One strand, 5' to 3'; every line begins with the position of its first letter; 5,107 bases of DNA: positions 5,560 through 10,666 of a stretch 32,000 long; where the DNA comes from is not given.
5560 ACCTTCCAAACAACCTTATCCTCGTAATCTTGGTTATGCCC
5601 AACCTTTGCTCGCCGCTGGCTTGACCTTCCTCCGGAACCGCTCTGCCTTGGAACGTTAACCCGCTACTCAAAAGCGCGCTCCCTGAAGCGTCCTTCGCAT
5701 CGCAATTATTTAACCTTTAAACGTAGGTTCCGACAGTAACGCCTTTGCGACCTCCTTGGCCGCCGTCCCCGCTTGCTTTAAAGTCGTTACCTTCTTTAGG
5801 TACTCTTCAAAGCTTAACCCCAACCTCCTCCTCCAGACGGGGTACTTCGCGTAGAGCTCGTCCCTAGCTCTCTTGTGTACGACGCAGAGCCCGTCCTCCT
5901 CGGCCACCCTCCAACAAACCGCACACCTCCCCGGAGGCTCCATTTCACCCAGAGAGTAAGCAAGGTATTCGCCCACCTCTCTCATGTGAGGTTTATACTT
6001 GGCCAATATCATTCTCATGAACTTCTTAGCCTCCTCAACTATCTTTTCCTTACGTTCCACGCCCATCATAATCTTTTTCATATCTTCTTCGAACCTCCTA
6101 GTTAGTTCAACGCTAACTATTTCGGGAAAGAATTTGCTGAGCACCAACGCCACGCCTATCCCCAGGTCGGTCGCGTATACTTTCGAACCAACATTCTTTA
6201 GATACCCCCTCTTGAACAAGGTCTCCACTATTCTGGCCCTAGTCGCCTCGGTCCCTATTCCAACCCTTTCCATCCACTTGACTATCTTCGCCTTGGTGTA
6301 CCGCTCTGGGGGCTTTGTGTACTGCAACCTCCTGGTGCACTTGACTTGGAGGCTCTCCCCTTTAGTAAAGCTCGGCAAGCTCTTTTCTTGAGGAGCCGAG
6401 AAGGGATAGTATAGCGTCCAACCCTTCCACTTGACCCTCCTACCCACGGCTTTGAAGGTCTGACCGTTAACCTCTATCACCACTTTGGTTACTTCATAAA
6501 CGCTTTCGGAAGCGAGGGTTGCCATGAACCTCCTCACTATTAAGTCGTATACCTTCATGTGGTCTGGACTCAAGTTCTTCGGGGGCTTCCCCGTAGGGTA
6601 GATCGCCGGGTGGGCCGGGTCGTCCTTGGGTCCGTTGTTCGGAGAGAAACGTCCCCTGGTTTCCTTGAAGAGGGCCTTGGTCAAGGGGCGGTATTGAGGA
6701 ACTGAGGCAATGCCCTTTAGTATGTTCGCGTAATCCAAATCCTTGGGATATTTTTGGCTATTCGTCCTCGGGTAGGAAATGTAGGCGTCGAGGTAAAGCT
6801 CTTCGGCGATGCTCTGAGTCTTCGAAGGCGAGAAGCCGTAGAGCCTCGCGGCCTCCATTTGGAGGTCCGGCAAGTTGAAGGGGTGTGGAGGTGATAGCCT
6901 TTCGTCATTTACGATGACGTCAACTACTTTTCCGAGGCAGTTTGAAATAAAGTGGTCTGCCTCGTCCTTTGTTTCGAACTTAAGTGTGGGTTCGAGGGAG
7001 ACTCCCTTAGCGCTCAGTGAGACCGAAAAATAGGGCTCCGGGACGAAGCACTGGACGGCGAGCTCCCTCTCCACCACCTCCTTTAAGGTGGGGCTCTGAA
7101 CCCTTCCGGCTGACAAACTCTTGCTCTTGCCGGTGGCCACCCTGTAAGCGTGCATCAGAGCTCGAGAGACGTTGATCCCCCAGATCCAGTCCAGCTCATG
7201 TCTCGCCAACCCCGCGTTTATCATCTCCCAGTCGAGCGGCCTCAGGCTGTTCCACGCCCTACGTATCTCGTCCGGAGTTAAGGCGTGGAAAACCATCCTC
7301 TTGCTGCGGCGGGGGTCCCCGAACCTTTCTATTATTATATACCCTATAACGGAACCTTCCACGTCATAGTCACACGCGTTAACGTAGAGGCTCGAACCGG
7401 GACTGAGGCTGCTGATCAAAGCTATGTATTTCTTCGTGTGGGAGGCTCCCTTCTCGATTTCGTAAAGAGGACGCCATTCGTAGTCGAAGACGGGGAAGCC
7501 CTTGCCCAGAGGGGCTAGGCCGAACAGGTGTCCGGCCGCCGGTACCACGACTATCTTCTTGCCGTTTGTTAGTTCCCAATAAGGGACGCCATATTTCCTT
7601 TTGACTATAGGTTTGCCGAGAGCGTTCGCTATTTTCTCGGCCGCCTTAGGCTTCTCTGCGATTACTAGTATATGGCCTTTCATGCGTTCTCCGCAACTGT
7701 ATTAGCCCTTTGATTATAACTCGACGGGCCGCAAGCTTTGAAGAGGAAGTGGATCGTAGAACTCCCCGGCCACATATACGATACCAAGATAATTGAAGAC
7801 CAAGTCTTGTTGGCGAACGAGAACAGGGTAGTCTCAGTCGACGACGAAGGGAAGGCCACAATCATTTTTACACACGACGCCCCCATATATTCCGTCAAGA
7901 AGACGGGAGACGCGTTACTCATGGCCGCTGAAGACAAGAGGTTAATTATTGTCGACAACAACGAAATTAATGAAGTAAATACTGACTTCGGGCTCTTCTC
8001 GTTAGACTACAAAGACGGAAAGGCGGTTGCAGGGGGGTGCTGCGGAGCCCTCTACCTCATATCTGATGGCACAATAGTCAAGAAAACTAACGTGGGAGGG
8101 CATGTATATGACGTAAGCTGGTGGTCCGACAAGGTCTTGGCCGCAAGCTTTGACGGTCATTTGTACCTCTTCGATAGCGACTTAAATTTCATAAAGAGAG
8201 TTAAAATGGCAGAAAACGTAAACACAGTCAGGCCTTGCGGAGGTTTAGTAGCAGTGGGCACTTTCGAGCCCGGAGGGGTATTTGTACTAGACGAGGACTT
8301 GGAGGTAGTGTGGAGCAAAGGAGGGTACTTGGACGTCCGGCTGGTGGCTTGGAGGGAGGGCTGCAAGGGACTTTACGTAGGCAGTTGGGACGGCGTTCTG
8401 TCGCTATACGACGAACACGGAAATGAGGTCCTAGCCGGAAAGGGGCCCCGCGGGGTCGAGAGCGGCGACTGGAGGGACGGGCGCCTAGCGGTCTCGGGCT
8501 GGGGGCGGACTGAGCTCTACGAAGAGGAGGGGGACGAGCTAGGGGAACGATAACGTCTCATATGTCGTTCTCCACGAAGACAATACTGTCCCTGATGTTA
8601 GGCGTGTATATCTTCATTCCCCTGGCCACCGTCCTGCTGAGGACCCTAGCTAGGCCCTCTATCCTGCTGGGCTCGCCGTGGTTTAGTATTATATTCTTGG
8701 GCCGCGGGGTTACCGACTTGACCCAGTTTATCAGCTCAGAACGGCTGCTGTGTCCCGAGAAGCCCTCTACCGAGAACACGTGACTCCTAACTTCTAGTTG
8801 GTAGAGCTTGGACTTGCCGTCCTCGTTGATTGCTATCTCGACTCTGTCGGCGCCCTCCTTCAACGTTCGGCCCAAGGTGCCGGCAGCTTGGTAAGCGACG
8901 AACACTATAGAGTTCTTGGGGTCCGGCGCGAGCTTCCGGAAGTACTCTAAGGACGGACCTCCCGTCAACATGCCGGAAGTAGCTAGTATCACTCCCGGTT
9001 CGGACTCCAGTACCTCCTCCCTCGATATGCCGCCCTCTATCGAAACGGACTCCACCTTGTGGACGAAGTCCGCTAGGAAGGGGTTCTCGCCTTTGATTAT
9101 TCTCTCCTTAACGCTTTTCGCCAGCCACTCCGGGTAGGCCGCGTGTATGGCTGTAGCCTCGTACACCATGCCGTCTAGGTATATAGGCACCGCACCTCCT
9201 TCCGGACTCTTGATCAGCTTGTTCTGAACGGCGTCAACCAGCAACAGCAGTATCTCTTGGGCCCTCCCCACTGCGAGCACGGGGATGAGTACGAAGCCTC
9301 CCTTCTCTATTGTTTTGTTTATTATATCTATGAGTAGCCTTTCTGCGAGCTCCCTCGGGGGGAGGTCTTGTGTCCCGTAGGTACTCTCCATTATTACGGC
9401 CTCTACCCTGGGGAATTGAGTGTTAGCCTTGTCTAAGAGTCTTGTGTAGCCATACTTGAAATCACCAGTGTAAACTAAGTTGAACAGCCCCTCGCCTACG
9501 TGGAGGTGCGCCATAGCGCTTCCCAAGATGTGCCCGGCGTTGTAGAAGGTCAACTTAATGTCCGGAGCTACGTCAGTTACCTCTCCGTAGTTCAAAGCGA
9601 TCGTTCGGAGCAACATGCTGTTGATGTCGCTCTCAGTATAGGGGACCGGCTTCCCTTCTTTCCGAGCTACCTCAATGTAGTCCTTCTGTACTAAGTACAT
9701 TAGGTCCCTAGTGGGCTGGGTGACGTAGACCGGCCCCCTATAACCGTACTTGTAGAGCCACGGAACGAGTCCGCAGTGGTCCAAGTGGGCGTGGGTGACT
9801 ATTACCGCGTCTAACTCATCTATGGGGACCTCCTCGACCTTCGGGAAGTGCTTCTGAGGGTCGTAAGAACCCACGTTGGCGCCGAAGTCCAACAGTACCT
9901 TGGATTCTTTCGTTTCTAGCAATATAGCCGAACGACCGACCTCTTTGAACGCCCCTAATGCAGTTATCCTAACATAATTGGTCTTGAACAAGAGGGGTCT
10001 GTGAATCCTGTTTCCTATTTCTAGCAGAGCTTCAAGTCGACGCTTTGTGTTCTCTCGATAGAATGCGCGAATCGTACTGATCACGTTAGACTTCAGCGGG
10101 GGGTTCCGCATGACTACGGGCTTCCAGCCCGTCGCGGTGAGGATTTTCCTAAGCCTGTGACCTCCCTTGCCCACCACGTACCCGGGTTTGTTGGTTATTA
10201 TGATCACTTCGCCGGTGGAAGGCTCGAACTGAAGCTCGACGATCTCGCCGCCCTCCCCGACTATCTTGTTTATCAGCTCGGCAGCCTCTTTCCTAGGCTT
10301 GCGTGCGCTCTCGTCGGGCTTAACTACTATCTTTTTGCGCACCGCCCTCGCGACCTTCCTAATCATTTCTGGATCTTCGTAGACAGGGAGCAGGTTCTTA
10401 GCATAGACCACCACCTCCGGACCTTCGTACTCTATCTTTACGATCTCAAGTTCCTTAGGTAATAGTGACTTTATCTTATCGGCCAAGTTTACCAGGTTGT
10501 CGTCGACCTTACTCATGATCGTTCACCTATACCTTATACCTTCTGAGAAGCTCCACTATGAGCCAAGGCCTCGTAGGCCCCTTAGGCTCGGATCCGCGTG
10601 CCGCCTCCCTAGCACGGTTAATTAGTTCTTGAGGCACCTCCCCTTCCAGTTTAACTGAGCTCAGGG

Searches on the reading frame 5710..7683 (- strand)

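Call 57: search_protein_families(library=pfam, proteins=[window:5710-7683:-], max_evalue=0.001)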
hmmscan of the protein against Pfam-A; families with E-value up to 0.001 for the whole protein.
window:5710-7683:- (657 aa): 2 families
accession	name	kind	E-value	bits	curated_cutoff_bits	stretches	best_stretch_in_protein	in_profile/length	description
PF01131.25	Topoisom_bac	-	8.2e-119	397.7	35.1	1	151-549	3-410/411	DNA topoisomerase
PF01751.28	Toprim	-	3.3e-07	30.8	23.1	1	6-134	2-95/96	Toprim domain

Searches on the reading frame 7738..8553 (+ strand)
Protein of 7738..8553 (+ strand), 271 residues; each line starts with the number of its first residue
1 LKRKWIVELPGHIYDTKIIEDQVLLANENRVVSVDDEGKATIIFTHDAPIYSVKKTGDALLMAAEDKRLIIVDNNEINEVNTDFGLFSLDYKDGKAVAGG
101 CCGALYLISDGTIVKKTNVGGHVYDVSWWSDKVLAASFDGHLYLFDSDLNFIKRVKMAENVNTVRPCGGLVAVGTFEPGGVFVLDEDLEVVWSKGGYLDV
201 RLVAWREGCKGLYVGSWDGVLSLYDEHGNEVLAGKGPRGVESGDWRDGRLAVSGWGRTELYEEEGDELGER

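Call 57: search_protein_families(library=pfam, proteins=[window:7738-8553:+], max_evalue=0.001)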
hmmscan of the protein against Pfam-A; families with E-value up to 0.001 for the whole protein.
window:7738-8553:+ (271 aa): 3 families
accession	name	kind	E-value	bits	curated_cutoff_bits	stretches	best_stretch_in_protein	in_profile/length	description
PF17005.11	WD40_like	-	1e-05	25.5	40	0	131-190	54-113/301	WD40-like domain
PF23414.1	Beta-prop_EML_2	-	7.7e-05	22.6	90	1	132-226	12-110/266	Echinoderm microtubule-associated protein second beta-propeller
PF13570.13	Beta-prop_ACSF4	-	0.00076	19.4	133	0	94-161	186-257/329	Beta-alanine-activating enzyme, beta-propeller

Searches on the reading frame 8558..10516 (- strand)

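Call 57: search_protein_families(library=pfam, proteins=[window:8558-10516:-], max_evalue=0.001)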
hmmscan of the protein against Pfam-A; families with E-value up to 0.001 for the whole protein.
window:8558-10516:- (652 aa): 7 families
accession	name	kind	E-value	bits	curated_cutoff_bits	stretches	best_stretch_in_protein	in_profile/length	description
PF10996.14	Beta-Casp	-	6.2e-31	107.9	27.7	1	419-552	1-120/120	Beta-Casp domain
PF17214.9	KH_TffA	-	4.3e-22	78.3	22.6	1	6-72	2-68/68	Transcription termination factor FttA, KH domain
PF07521.17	RMMBL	-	1.2e-16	60.9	21.6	1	574-639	2-63/63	Zn-dependent metallo-hydrolase RNA specificity domain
PF16661.11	Lactamase_B_6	-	3.1e-13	50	27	1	199-366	1-175/193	Metallo-beta-lactamase superfamily domain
PF00753.33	Lactamase_B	-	2e-10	41.4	22.7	1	194-257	5-66/196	Metallo-beta-lactamase superfamily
PF12706.13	Lactamase_B_2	-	1.8e-07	31.4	27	1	228-380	24-166/200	Beta-lactamase superfamily domain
PF13483.12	Lactamase_B_3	-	0.00037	20.9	24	1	193-249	5-51/160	Beta-lactamase superfamily domain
